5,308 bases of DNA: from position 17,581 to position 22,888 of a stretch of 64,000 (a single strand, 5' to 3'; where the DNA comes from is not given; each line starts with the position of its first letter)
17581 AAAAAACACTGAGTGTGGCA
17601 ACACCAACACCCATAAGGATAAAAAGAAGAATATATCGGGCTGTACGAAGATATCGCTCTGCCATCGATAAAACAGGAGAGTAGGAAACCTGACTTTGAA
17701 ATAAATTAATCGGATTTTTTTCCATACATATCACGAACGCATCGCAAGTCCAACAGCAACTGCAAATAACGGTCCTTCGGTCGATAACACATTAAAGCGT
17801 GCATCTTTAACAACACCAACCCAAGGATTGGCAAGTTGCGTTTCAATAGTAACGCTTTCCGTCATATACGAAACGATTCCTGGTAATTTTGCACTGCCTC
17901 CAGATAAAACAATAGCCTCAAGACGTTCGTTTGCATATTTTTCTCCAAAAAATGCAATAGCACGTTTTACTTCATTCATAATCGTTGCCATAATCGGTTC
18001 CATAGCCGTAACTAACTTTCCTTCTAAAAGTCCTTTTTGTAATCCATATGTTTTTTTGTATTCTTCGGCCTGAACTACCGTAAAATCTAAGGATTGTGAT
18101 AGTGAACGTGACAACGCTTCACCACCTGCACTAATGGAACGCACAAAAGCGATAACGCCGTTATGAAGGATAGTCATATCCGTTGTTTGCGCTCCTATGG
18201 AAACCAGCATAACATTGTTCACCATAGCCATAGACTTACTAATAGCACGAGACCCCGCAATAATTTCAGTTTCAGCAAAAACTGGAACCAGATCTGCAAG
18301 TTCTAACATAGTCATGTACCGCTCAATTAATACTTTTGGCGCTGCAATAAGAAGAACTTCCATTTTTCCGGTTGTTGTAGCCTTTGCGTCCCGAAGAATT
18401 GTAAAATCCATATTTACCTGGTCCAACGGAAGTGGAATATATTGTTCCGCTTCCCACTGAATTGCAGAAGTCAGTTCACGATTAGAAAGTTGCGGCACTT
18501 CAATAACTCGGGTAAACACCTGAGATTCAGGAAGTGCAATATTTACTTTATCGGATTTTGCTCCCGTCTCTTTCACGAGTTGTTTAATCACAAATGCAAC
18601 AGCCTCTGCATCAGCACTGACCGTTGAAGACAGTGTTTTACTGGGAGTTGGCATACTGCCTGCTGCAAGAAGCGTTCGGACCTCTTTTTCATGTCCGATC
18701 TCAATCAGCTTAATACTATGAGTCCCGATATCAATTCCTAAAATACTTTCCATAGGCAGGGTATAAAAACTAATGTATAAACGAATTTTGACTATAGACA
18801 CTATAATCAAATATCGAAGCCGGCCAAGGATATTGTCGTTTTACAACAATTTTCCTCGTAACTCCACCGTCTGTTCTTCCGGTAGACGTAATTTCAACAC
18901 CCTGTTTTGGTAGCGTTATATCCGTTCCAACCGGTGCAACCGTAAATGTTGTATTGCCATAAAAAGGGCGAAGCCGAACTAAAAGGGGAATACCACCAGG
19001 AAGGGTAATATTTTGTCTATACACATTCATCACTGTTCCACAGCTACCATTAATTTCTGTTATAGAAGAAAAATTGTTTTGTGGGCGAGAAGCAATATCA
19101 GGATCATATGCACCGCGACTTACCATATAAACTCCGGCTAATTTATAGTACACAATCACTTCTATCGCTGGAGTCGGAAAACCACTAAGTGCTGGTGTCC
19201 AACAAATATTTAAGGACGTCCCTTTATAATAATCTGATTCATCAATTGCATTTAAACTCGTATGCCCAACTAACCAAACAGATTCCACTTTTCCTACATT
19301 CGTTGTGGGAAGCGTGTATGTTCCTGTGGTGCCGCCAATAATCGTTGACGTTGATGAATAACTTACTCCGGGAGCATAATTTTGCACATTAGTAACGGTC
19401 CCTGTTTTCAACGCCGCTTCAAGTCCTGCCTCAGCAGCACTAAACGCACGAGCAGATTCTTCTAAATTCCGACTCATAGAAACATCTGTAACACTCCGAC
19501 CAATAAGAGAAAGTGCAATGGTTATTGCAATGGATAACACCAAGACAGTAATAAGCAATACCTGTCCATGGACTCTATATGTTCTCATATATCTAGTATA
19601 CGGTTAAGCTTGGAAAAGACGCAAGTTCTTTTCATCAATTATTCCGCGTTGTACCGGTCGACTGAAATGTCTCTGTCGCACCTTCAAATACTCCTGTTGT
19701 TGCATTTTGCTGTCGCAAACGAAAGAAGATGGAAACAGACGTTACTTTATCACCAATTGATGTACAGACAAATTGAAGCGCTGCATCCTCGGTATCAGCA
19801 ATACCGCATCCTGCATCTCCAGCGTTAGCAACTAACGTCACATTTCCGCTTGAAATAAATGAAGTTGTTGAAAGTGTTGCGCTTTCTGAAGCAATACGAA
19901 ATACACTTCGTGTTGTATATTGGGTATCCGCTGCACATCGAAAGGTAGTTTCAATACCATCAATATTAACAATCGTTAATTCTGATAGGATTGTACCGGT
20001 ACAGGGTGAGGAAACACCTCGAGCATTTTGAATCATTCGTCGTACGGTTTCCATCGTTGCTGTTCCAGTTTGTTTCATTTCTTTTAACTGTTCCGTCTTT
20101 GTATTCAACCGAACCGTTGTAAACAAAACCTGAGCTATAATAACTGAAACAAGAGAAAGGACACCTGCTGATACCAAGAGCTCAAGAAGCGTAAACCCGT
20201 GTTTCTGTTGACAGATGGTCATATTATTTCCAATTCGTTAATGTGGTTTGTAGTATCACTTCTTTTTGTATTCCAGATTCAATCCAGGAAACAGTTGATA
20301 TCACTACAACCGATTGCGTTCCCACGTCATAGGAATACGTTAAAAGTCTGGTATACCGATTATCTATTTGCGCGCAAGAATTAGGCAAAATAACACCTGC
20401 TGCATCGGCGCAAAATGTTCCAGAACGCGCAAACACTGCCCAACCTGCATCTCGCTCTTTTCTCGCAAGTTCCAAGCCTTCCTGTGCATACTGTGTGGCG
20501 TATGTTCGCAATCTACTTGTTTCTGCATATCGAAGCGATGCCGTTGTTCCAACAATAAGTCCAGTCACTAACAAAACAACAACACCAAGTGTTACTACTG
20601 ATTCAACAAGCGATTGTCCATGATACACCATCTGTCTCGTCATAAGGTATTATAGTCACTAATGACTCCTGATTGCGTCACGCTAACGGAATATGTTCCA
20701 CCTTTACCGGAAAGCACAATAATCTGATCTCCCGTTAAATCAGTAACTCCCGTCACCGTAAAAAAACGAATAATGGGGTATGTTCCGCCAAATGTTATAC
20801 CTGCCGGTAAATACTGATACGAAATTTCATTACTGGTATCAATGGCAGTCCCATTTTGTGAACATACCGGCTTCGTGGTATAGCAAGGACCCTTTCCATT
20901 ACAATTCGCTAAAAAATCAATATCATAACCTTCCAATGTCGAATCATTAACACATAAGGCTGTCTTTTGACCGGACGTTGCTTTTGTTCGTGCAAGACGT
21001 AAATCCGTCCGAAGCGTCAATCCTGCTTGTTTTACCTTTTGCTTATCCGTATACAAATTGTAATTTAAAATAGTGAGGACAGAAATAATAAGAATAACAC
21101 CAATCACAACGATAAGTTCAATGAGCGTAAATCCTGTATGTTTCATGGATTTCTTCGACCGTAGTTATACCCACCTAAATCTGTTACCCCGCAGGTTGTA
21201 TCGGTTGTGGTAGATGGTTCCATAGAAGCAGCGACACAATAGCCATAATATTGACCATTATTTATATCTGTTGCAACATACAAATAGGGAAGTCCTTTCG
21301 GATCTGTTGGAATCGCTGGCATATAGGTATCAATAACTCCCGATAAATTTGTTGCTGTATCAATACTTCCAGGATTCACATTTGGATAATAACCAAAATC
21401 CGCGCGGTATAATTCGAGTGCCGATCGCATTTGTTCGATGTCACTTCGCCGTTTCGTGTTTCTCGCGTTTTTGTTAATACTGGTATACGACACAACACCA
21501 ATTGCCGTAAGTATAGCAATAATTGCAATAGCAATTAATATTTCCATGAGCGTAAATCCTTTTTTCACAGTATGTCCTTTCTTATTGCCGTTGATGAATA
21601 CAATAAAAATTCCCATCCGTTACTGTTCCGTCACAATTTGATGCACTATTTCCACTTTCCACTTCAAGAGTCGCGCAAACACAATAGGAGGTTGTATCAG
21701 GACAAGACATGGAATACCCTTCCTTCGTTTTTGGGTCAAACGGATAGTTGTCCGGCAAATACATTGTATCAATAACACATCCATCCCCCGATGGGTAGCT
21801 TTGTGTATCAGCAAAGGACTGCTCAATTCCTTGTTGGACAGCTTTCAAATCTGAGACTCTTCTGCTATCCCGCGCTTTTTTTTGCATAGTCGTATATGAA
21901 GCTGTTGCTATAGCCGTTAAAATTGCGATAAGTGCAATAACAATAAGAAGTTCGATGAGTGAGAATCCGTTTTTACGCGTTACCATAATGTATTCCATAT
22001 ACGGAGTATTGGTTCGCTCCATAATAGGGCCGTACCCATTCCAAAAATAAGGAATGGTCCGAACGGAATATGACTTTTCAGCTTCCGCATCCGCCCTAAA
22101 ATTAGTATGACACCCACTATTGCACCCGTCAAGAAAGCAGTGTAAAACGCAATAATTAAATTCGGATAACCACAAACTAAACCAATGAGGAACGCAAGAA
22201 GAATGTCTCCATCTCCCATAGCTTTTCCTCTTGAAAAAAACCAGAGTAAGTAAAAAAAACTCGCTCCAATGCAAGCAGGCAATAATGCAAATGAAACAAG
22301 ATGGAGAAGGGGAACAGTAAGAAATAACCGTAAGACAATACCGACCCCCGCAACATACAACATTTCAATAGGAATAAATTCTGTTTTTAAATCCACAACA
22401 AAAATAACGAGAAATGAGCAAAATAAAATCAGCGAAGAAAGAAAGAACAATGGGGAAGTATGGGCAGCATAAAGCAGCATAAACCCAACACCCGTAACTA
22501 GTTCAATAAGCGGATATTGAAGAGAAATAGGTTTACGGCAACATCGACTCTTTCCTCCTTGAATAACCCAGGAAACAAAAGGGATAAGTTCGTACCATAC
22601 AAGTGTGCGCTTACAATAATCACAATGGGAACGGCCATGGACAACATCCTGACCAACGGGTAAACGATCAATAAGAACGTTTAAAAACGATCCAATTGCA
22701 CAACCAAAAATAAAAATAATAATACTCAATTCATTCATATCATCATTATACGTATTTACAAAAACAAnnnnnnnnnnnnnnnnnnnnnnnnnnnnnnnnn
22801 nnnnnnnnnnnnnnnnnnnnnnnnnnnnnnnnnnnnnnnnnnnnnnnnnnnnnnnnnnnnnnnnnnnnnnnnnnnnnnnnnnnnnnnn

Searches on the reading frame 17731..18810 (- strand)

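Call 61: search_protein_families(library=pfam, proteins=[window:17731-18810:-])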
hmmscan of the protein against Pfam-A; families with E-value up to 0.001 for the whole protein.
window:17731-18810:- (359 aa): 4 families
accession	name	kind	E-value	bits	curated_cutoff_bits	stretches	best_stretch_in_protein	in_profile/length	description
PF11104.14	PilM_2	-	9.8e-63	212.6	27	1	25-359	1-339/340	Type IV pilus assembly protein PilM;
PF14450.12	FtsA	-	2.2e-13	51.1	31.8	1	202-354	2-127/127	Cell division protein FtsA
PF06723.19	MreB_Mbl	-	8.2e-07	28.6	27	0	198-238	145-185/327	MreB/Mbl protein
PF25216.1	Volactin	-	1.5e-06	28.4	35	1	203-316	171-287/321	Volactin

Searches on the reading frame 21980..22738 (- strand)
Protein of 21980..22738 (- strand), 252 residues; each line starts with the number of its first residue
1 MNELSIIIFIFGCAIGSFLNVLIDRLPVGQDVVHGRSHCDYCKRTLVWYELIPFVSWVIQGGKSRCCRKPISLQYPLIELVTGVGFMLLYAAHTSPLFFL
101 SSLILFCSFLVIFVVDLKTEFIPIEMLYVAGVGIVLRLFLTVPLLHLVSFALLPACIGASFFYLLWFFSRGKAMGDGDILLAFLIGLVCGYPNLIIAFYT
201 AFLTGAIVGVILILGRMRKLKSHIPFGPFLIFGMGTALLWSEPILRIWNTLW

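Call 84: search_protein_families(library=pfam, proteins=[window:21980-22738:-], max_evalue=0.0001)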
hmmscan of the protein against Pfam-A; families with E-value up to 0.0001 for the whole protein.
window:21980-22738:- (252 aa): 2 families
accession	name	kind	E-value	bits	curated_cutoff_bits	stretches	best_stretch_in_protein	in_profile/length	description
PF06750.18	A24_N_bact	-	5.9e-31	106.8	23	1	10-91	1-82/84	Bacterial Peptidase A24 N-terminal domain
PF01478.23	Peptidase_A24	-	1.5e-08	35.4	26.5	1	103-210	1-104/104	Type IV leader peptidase family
